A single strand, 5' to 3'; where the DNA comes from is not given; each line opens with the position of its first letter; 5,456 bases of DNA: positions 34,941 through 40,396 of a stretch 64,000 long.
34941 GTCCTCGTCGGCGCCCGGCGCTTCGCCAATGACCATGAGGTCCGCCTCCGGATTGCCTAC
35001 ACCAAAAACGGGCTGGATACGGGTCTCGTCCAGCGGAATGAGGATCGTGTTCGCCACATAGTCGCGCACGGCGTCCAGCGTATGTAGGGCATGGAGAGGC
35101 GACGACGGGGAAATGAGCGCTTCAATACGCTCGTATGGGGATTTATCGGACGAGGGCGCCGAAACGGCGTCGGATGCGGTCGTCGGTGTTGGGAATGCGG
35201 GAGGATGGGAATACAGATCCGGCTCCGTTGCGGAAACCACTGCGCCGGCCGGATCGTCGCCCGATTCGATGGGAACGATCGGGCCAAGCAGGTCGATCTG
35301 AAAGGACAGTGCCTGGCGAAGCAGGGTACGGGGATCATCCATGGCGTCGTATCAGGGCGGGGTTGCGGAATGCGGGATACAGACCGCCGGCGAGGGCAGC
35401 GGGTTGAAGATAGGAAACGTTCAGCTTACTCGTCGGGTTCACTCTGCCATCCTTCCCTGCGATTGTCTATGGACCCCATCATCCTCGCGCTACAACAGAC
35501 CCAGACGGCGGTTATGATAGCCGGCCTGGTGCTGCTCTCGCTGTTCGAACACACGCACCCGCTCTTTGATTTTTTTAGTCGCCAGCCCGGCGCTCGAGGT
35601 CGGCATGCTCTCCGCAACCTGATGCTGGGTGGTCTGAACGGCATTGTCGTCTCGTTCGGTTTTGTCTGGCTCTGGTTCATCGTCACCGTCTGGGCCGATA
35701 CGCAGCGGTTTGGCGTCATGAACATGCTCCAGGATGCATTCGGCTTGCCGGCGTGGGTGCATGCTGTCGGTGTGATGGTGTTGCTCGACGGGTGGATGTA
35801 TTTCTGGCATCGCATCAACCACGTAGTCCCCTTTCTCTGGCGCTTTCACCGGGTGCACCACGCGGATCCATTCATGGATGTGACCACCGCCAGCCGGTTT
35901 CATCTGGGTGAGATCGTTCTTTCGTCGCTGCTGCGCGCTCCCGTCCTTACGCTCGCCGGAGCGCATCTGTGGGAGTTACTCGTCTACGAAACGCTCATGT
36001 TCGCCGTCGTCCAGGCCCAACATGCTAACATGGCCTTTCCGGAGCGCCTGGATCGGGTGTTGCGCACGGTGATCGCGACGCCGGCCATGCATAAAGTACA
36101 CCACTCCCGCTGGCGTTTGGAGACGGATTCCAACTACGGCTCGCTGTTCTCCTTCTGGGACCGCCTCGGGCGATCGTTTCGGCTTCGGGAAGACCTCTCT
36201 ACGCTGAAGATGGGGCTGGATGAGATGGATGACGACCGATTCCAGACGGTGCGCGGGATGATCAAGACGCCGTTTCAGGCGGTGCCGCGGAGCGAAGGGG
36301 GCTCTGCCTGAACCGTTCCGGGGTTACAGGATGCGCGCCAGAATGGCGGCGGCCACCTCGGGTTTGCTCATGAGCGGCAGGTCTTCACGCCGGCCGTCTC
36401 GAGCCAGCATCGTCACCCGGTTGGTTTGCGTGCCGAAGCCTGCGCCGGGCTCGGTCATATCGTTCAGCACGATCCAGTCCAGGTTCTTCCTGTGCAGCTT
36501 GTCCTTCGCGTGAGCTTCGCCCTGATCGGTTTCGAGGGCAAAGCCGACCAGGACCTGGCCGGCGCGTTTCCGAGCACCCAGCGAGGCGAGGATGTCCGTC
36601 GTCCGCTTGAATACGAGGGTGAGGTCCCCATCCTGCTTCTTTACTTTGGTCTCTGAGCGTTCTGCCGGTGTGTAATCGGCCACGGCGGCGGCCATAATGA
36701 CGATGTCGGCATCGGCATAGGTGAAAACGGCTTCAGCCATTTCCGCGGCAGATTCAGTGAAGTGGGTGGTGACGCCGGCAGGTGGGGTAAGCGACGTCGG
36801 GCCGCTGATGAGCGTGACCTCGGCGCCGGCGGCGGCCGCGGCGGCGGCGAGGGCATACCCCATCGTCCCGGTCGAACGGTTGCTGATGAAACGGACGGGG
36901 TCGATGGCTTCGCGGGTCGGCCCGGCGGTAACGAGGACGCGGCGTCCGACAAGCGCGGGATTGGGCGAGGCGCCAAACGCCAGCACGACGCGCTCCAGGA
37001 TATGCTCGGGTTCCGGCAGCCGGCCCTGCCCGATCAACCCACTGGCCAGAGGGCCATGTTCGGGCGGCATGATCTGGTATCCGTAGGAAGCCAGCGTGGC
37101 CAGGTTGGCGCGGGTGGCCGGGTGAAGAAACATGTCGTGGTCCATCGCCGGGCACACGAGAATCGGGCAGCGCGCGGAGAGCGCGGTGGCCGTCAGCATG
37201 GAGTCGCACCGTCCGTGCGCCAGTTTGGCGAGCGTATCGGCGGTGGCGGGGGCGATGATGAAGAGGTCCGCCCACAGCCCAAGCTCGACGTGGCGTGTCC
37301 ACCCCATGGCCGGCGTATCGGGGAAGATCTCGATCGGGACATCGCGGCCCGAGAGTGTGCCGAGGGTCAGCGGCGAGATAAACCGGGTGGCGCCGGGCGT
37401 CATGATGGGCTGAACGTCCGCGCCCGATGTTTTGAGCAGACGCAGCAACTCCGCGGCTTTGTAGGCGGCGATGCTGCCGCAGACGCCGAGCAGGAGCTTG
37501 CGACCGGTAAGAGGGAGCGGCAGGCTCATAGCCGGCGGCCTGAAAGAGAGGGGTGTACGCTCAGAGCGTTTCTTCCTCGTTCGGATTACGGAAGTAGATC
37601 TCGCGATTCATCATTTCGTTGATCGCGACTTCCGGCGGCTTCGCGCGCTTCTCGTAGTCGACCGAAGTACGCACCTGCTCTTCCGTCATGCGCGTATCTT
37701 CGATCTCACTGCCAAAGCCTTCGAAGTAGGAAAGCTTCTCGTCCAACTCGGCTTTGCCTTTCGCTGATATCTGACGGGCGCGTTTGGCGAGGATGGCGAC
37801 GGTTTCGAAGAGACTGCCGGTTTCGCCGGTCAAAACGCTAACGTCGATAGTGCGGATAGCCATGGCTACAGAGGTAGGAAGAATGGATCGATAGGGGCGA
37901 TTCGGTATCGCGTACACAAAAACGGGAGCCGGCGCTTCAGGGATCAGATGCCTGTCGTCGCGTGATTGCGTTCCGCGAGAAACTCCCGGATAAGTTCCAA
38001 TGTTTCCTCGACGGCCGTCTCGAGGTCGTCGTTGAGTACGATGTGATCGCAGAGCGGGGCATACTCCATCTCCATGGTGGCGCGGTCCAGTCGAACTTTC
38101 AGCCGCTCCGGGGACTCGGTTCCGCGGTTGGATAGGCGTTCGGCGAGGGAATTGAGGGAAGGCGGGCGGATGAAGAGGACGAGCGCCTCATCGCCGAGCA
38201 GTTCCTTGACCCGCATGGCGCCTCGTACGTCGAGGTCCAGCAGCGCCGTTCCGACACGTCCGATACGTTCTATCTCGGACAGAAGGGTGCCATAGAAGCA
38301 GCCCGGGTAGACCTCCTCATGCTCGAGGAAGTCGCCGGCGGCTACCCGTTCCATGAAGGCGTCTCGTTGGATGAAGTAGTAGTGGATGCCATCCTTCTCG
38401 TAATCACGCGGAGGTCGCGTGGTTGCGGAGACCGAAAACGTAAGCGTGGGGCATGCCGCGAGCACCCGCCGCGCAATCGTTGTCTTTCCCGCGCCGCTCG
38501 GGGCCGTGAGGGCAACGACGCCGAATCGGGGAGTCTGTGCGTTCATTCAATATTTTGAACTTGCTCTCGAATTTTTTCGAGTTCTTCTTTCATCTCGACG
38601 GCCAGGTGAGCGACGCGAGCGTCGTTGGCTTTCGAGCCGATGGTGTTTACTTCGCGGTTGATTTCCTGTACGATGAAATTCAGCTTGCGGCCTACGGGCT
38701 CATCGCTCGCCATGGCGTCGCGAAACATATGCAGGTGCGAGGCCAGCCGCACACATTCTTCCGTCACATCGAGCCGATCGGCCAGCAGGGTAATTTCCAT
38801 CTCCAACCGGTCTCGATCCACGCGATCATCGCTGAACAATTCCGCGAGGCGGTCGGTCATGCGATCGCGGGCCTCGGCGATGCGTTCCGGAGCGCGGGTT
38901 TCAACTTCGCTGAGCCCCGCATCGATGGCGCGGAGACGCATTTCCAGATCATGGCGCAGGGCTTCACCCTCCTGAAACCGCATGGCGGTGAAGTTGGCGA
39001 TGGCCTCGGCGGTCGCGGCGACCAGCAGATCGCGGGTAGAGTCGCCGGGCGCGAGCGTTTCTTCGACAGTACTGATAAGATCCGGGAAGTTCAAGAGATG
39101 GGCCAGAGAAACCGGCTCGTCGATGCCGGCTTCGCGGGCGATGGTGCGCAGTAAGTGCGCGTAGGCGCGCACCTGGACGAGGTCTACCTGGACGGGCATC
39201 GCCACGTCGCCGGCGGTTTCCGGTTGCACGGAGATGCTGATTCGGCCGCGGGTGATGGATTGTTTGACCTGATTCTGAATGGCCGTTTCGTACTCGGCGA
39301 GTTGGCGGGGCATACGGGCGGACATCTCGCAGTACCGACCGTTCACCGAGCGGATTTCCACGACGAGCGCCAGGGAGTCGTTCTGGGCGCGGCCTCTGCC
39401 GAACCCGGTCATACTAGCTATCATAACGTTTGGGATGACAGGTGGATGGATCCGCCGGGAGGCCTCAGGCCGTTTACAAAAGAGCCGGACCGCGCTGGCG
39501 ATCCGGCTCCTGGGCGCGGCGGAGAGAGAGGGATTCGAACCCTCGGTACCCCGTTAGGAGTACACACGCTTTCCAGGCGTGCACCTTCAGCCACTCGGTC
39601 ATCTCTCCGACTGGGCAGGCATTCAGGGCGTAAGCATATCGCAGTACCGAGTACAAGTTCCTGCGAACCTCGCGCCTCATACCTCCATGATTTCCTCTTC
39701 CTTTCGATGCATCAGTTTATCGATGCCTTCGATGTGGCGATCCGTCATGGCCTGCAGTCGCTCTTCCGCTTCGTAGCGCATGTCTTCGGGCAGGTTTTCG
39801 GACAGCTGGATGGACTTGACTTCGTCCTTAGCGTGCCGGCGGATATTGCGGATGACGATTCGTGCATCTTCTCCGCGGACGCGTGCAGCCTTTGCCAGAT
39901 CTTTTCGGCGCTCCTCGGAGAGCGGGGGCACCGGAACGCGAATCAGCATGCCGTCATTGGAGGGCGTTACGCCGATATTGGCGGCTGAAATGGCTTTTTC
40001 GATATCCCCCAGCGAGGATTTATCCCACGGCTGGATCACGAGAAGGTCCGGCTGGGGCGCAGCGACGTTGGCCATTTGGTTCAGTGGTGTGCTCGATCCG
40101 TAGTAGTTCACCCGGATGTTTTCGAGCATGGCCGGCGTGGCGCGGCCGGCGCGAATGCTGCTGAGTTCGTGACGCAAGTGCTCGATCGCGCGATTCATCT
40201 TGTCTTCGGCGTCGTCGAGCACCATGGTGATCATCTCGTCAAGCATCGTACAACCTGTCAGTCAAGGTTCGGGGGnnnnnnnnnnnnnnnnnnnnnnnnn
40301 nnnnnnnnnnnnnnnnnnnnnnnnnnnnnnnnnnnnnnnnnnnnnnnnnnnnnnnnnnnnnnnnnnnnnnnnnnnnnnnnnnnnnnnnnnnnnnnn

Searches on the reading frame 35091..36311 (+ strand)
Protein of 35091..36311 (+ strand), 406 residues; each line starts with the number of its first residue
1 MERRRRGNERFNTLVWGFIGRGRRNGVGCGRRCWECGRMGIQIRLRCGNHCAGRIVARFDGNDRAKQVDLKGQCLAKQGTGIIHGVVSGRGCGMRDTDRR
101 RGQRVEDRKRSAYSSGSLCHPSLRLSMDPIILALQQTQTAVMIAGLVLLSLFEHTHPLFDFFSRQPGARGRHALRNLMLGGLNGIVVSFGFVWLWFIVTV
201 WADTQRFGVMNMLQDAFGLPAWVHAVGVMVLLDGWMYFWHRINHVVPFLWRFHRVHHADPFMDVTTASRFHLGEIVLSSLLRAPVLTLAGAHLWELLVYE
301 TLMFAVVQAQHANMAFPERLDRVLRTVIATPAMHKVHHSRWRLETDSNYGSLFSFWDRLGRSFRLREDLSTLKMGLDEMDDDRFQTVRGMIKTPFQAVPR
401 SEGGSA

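Call 52: search_protein_families(library=pfam, proteins=[window:35091-36311:+])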
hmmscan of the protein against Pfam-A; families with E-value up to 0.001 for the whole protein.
window:35091-36311:+ (406 aa): 1 family
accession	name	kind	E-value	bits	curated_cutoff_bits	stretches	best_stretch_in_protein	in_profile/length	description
PF04116.19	FA_hydroxylase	-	6.4e-26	91.8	31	1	227-360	3-130/132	Fatty acid hydroxylase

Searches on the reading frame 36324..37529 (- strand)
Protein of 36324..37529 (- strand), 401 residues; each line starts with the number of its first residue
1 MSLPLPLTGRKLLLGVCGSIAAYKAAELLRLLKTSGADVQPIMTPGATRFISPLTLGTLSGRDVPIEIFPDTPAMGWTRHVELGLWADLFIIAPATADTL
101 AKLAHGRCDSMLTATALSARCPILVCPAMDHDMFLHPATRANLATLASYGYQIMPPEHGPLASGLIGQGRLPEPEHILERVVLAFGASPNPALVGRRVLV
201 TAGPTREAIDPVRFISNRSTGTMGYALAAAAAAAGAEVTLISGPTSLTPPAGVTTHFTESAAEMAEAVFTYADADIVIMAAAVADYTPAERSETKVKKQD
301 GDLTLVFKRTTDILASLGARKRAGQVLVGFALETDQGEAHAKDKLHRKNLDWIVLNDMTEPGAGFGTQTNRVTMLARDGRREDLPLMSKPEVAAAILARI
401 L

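Call 52: search_protein_families(library=pfam, proteins=[window:36324-37529:-])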
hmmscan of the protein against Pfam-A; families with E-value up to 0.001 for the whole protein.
window:36324-37529:- (401 aa): 2 families
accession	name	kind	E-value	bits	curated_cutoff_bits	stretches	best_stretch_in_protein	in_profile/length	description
PF04127.22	DFP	-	4.3e-72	242.3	22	1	194-375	2-186/186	DNA/pantothenate metabolism flavoprotein C-terminal domain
PF02441.25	Flavoprotein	-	2.5e-31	108.9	22.7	1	11-182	2-159/162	Flavoprotein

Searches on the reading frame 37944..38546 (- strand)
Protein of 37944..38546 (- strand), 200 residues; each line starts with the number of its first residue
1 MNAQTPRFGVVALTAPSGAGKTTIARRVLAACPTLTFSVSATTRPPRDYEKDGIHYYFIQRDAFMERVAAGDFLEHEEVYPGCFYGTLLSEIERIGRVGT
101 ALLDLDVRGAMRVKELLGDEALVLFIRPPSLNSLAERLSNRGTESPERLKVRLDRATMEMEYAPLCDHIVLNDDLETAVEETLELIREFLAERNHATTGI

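Call 52: search_protein_families(library=pfam, proteins=[window:37944-38546:-])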
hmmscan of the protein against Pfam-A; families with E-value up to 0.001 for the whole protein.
window:37944-38546:- (200 aa): 2 families
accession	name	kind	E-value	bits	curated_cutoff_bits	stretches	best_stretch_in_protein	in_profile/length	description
PF00625.27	Guanylate_kin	-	1.7e-36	126.1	25.2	1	11-187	5-180/182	Guanylate kinase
PF13191.12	AAA_16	-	0.00034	21.6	32.6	0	4-193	20-159/167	AAA ATPase domain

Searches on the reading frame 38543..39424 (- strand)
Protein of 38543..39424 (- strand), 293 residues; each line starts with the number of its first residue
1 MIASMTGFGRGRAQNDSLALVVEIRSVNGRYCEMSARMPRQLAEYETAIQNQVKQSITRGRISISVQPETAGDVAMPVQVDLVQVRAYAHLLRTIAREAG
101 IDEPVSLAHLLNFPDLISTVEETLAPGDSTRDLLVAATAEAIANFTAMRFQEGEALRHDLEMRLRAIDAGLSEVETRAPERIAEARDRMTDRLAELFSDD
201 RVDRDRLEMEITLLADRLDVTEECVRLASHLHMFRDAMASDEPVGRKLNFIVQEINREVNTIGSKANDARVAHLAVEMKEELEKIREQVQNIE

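Call 61: search_protein_families(library=pfam, proteins=[window:38543-39424:-])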
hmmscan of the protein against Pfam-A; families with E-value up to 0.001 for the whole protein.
window:38543-39424:- (293 aa): 2 families
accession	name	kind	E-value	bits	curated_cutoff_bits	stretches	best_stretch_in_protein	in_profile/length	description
PF08340.16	YicC-like_C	-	6.4e-45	152.6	27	1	174-293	1-120/120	Endoribonuclease YicC-like, C-terminal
PF03755.18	YicC-like_N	-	1.3e-40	139.8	25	1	2-157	1-155/156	Endoribonuclease YicC-like, N-terminal region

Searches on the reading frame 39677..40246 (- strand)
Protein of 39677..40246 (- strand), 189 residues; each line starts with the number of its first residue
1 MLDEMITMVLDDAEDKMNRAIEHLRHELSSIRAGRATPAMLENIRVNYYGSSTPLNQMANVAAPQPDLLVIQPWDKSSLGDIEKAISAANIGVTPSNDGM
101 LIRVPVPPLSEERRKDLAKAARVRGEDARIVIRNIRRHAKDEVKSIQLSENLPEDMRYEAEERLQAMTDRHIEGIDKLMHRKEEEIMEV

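Call 61: search_protein_families(library=pfam, proteins=[window:39677-40246:-])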
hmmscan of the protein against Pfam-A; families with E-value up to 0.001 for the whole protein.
window:39677-40246:- (189 aa): 1 family
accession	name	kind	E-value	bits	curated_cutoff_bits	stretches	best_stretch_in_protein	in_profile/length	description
PF01765.24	RRF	-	4.2e-61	206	29.7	1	24-187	1-164/164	Ribosome recycling factor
